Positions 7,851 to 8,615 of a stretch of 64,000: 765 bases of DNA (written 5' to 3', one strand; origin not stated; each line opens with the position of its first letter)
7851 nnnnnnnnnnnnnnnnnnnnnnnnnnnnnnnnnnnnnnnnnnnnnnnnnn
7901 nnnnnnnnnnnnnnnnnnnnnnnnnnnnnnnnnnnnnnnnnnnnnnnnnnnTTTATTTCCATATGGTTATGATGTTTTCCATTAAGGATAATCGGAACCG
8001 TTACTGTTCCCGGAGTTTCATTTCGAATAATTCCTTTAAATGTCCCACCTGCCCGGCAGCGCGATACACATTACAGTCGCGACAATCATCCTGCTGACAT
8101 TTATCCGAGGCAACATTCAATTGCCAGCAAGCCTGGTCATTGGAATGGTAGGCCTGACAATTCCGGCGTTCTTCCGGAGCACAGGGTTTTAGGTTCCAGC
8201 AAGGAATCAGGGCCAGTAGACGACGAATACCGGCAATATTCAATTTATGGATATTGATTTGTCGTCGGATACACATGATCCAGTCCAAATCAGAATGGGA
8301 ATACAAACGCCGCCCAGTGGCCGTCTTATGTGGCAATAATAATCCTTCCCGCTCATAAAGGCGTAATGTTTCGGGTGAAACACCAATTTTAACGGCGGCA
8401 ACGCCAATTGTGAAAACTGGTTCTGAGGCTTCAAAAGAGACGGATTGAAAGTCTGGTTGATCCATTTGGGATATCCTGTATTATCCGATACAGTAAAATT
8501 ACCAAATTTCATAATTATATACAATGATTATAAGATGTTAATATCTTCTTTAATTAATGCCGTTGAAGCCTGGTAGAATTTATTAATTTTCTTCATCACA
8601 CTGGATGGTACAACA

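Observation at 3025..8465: Candidate porin-cytochrome electron conduit: MerR regulator, beta-barrel, 11-haem periplasmic cytochrome, haem lipoprotein and NapC/NirT-anchored 17-haem cytochrome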

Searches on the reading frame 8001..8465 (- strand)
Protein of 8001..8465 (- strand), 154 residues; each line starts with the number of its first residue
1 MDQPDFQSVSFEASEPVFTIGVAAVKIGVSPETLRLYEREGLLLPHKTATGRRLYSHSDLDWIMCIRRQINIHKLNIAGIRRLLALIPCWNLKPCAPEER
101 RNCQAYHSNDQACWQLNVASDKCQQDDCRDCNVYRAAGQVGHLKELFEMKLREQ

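Call 4: search_protein_families(library=pfam, proteins=[window:8001-8465:-], max_evalue=1)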
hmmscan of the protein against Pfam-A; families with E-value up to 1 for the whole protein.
window:8001-8465:- (154 aa): 5 families
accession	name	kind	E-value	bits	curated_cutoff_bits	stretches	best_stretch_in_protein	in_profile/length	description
PF13411.12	MerR_1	-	2.1e-17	63.4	21.6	1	18-85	1-67/69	MerR HTH family regulatory protein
PF00376.29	MerR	-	2.1e-11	43.9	28.2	1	19-55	1-38/38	MerR family regulatory protein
PF12728.13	HTH_17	-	0.023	15.4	27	1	18-61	2-44/51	Helix-turn-helix domain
PF07825.17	Exc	-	0.11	13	23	1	30-59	18-47/77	Excisionase-like protein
PF01093.22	Clusterin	-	0.25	10.7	23.6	1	96-148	266-312/430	Clusterin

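Call 5: search_protein_families(library=ncbifam, proteins=[window:8001-8465:-], max_evalue=1)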
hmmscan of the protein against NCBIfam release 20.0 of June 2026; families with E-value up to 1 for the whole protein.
window:8001-8465:- (154 aa): 17 families
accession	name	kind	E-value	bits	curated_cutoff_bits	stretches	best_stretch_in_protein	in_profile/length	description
NF047375.1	HeatShock_HspR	equivalog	8.9e-16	57.7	105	1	15-86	1-72/92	heat shock protein transcriptional repressor HspR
NF047377.1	heat_HspR_dupli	exception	6.6e-14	51.9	300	1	15-85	124-194/214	heat shock protein transcriptional repressor HspR, fused homodimer type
TIGR02051.1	MerR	equivalog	8.1e-09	35.8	150.85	1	19-88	1-70/124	mercury resistance transcriptional regulator MerR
NF053740.1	TransRegTnrAGPos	equivalog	6.6e-08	32.7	140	1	16-70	11-65/108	hypothetical protein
NF052513.1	TransRegCarH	equivalog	1.3e-07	31.1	400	1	15-85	4-75/274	HTH-type transcriptional repressor CarH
NF007069.0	PRK09514.1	equivalog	2e-07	31.1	143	1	18-85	2-69/141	Zn(2+)-responsive transcriptional regulator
NF011617.0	PRK15043.1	equivalog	7.4e-07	28.7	417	1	17-72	3-59/243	HTH-type transcriptional regulator MlrA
TIGR02047.1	CadR-PbrR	equivalog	1.2e-06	28.5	151.45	1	19-86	2-69/127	Cd(II)/Pb(II)-responsive transcriptional regulator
TIGR02043.1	ZntR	equivalog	1.9e-06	28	167.95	1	18-84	2-68/131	Zn(2+)-responsive transcriptional regulator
TIGR02044.1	CueR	equivalog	3.4e-06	27.1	147.4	1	20-89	3-72/127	Cu(I)-responsive transcriptional regulator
TIGR01950.1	SoxR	equivalog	3.5e-05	23.6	116.9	1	18-131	2-112/142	redox-sensitive transcriptional activator SoxR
NF050798.1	TF_FtsR_Actino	equivalog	5.1e-05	23.5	150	1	29-69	17-57/223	transcriptional regulator FtsR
NF010315.0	PRK13752.1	subfamily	0.00014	21.9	261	1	18-66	8-57/144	mercury resistance transcriptional regulator MerR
NF041849.1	trans_regNmlR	equivalog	0.00093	19.2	175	1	22-67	5-51/117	stress response transcriptional regulator NmlR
NF007590.0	PRK10227.1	equivalog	0.0013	18.8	244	1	23-137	6-126/135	Cu(I)-responsive transcriptional regulator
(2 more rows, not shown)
